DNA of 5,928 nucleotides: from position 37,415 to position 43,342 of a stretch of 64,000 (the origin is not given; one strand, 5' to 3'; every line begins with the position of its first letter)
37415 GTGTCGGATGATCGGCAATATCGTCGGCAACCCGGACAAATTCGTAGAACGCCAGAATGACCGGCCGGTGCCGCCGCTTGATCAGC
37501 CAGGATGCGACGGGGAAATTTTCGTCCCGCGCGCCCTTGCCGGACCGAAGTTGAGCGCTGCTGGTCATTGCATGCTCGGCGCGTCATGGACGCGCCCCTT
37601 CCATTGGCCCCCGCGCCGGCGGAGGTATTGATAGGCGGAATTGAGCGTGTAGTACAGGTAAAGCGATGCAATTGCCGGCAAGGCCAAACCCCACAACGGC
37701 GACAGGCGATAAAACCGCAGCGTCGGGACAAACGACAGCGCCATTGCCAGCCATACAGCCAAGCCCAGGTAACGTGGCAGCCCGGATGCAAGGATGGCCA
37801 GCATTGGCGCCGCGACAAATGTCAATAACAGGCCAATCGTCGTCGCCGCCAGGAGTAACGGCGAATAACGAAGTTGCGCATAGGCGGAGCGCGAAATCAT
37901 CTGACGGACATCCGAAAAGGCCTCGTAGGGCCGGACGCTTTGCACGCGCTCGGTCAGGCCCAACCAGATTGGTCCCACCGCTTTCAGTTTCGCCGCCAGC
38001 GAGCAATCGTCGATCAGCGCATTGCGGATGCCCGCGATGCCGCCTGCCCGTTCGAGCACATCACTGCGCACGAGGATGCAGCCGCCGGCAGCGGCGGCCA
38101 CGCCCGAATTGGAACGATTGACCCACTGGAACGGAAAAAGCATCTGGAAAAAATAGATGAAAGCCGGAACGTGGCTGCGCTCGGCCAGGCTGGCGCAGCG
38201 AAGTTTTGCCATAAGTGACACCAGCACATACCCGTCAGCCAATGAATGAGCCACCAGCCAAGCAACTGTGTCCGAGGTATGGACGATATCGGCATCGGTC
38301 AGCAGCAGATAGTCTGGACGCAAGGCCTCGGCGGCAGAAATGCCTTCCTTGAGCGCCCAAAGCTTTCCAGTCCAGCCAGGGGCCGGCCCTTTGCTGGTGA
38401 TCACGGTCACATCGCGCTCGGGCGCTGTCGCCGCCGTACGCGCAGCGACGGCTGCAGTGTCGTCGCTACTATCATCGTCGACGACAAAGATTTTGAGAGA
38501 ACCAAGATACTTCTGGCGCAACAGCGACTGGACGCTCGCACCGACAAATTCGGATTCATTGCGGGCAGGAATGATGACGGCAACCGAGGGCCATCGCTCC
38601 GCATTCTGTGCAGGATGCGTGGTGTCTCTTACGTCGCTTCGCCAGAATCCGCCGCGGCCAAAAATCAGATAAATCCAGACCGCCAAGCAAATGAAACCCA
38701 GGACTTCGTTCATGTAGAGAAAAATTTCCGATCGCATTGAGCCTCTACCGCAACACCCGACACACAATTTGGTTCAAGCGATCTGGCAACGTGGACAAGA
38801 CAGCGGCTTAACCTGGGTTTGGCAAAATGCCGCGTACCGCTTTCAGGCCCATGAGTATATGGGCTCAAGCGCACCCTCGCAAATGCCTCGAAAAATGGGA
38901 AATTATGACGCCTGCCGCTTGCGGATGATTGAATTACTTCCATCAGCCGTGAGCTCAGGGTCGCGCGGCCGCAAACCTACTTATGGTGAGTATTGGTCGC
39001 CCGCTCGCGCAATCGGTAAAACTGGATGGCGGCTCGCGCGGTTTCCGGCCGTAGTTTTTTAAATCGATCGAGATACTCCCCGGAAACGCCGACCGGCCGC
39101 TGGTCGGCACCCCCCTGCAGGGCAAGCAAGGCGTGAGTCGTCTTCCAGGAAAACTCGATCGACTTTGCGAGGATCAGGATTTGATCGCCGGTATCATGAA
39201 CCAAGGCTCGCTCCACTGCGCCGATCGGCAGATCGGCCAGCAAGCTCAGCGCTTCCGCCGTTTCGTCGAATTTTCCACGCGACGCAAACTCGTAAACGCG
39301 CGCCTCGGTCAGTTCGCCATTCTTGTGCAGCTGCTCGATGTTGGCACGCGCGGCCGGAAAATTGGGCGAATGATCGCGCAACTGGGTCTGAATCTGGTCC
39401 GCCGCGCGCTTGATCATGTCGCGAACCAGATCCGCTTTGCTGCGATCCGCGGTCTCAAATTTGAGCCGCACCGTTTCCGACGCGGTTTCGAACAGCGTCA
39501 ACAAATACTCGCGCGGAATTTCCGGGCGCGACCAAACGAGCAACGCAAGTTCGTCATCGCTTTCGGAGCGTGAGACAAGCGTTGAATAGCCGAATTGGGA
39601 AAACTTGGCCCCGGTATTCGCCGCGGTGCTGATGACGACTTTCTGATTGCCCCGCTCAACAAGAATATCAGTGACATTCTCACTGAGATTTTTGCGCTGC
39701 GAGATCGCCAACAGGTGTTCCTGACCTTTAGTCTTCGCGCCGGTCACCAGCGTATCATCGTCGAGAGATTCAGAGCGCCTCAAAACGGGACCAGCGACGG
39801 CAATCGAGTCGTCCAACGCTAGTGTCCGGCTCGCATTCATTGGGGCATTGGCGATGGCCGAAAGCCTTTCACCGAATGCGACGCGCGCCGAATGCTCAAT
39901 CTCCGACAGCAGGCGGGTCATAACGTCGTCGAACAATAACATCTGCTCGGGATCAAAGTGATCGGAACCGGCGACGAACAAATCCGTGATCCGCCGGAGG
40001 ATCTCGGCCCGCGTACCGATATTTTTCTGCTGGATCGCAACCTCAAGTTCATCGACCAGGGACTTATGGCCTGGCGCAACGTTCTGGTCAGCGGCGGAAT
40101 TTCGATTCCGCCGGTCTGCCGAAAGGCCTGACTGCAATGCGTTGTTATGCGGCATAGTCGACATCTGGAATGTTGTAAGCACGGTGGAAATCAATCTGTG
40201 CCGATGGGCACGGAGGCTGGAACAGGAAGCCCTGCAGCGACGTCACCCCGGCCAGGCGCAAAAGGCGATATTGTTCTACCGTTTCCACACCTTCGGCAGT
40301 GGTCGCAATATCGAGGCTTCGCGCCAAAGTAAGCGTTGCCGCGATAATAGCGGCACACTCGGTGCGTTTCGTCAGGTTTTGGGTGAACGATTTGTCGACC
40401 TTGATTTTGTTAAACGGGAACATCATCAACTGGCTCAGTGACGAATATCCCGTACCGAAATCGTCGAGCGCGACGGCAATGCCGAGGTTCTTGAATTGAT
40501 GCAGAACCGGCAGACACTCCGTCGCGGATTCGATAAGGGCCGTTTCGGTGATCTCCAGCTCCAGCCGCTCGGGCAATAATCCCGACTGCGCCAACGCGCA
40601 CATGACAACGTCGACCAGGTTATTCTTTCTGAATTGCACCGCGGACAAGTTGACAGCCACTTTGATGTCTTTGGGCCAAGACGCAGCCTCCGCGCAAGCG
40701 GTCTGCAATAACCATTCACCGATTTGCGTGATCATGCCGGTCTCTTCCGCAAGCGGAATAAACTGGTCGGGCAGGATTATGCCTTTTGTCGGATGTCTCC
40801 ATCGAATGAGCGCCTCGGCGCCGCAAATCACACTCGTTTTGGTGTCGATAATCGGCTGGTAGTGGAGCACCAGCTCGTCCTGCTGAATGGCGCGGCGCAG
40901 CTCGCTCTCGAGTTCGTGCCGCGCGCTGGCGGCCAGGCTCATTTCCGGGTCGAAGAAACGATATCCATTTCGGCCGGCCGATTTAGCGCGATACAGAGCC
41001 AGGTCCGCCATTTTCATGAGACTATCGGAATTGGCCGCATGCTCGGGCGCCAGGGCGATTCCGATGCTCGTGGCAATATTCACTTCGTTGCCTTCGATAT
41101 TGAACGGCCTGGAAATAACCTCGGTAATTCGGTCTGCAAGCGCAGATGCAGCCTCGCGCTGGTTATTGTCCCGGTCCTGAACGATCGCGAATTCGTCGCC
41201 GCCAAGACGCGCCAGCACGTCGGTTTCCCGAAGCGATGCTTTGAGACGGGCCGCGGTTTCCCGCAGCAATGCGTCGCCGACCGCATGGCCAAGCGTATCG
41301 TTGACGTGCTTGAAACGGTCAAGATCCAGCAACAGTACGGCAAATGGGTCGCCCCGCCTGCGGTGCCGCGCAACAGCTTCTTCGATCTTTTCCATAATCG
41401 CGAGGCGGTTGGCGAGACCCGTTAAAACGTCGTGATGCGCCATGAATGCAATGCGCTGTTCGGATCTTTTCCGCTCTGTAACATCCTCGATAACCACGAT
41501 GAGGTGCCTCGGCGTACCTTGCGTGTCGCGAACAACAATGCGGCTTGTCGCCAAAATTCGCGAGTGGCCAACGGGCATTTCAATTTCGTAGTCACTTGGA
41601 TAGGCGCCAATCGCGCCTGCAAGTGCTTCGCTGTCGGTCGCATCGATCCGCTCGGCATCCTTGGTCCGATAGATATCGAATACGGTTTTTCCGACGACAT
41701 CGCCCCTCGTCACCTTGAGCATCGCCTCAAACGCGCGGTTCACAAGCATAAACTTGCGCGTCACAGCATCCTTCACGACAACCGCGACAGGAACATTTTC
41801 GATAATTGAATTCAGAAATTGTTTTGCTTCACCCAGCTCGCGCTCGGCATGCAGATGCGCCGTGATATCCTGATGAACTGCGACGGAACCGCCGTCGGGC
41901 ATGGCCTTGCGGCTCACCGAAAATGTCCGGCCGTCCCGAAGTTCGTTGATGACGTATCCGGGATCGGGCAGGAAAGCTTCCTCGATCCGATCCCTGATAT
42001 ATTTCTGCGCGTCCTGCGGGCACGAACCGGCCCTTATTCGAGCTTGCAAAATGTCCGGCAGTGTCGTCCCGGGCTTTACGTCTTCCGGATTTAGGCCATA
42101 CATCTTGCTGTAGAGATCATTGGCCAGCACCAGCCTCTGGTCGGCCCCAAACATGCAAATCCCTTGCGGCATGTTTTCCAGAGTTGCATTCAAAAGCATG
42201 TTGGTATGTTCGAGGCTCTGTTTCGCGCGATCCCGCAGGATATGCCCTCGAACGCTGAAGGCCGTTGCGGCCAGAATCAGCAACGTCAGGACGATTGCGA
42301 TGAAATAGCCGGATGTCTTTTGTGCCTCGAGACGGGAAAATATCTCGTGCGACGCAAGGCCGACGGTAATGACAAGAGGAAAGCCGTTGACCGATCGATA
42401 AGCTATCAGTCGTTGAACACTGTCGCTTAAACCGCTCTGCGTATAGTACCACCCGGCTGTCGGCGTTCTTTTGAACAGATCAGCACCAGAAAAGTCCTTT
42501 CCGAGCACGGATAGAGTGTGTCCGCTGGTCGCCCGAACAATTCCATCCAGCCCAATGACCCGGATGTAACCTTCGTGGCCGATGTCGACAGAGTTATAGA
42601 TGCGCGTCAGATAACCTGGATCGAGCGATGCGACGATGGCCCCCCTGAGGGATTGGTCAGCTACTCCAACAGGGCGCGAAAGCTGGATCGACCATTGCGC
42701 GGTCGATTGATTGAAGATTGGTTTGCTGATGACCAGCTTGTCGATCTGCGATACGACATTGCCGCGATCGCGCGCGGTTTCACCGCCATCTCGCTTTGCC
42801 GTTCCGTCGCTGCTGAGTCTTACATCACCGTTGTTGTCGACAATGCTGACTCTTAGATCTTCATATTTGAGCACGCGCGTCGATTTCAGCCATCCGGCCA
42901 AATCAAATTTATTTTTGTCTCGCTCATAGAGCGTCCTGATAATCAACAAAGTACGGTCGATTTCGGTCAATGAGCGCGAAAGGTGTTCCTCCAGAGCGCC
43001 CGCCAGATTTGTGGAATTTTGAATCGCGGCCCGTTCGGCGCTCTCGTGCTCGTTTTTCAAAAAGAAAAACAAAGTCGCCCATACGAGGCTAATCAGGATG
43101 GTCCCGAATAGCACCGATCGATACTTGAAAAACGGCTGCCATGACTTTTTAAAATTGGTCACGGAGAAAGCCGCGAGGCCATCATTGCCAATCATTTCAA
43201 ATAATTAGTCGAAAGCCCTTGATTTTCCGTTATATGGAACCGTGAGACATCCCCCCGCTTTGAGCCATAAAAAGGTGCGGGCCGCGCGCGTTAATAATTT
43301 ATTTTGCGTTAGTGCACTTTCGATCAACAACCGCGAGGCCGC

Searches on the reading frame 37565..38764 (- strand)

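Call 8: search_protein_families(library=pfam, proteins=[window:37565-38764:-], max_evalue=0.001)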
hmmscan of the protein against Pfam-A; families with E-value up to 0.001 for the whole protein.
window:37565-38764:- (399 aa): 5 families
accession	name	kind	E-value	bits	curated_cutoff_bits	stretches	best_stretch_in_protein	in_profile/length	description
PF13641.12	Glyco_tranf_2_3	-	9.5e-21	75.3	27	1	59-262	1-196/230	Glycosyltransferase like family 2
PF00535.33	Glycos_transf_2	-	1.8e-17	64.2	23.3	1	63-239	2-166/168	Glycosyl transferase family 2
PF13506.12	Glyco_transf_21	-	8.1e-12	45.4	21.7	1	117-264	3-141/174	Glycosyl transferase family 21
PF13632.12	Glyco_trans_2_3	-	1.8e-06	28.3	27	1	202-344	48-191/198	Glycosyl transferase family group 2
PF13704.12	Glyco_tranf_2_4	-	0.00063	20.6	27.5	0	68-159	1-81/98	Glycosyl transferase family 2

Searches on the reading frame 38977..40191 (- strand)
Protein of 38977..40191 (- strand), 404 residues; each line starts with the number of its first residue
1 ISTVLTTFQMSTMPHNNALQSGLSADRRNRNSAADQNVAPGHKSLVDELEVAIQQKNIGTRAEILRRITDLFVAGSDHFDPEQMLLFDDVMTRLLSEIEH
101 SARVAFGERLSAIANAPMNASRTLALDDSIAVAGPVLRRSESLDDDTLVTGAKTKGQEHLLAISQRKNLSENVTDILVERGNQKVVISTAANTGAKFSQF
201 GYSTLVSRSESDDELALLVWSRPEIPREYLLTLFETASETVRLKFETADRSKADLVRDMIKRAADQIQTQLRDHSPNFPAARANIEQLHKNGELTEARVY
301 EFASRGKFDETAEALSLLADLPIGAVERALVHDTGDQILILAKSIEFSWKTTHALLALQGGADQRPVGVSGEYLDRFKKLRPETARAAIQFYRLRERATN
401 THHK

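Call 8: search_protein_families(library=pfam, proteins=[window:38977-40191:-], max_evalue=0.001)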
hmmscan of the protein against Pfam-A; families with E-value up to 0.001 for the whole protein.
window:38977-40191:- (404 aa): 1 family
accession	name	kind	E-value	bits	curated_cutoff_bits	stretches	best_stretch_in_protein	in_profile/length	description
PF10098.14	DUF2336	-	6.6e-69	232.7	34.6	1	132-388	1-260/262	Uncharacterised protein conserved in bacteria (DUF2336)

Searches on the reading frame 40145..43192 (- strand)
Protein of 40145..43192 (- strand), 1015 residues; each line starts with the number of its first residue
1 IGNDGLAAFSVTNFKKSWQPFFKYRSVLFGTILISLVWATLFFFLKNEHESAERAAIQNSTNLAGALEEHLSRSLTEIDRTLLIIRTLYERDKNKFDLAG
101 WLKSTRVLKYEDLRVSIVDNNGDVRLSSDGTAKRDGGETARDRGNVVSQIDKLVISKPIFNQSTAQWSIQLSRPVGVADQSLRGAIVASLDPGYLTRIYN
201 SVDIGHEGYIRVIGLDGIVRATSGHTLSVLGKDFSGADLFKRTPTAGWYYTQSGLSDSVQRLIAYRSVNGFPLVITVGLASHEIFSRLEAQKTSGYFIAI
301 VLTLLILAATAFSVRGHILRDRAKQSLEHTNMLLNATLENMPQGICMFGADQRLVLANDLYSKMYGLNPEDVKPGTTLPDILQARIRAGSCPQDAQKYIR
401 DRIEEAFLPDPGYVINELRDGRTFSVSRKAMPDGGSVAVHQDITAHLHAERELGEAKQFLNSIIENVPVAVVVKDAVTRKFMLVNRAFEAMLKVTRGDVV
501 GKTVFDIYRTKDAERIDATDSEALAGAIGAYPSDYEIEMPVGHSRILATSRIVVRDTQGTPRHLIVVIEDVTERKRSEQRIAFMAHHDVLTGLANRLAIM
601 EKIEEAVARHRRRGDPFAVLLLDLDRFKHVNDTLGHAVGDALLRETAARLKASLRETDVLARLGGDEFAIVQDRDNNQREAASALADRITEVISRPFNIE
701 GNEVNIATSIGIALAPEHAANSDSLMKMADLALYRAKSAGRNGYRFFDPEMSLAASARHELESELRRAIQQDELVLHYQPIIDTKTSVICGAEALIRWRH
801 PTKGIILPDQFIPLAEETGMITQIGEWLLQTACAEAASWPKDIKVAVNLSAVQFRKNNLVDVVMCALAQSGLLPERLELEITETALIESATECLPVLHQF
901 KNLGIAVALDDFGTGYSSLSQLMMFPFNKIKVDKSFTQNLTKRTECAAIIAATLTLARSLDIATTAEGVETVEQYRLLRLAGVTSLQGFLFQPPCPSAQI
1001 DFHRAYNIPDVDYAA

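Call 8: search_protein_families(library=pfam, proteins=[window:40145-43192:-], max_evalue=0.001)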
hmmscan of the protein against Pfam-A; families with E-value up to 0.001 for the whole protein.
window:40145-43192:- (1015 aa): 9 families
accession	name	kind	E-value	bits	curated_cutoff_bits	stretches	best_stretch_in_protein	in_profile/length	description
PF00563.25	EAL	-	6.1e-72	242.2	31.3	1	764-994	3-236/236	EAL domain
PF00990.26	GGDEF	-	1.8e-48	164.8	23.8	1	585-742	1-160/161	Diguanylate cyclase, GGDEF domain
PF12860.13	PAS_7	-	3e-33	114.8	27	1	338-450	1-114/115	PAS fold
PF08448.16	PAS_4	-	5.5e-17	62.4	23.1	1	465-576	2-110/110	PAS fold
PF00989.32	PAS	-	1.6e-12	47.9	22.6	1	459-571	2-113/113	PAS fold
PF13188.13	PAS_8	-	5.3e-12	45.6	21.8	1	459-506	2-49/65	PAS domain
PF02743.24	dCache_1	-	1.2e-10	41.7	45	1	52-276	3-238/240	Cache domain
PF13426.13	PAS_9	-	7.2e-08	33.1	27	1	469-573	2-103/103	PAS domain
PF22588.2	dCache_1_like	-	2.4e-06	28.1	27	1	194-277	3-88/89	Histidine kinase sensor domain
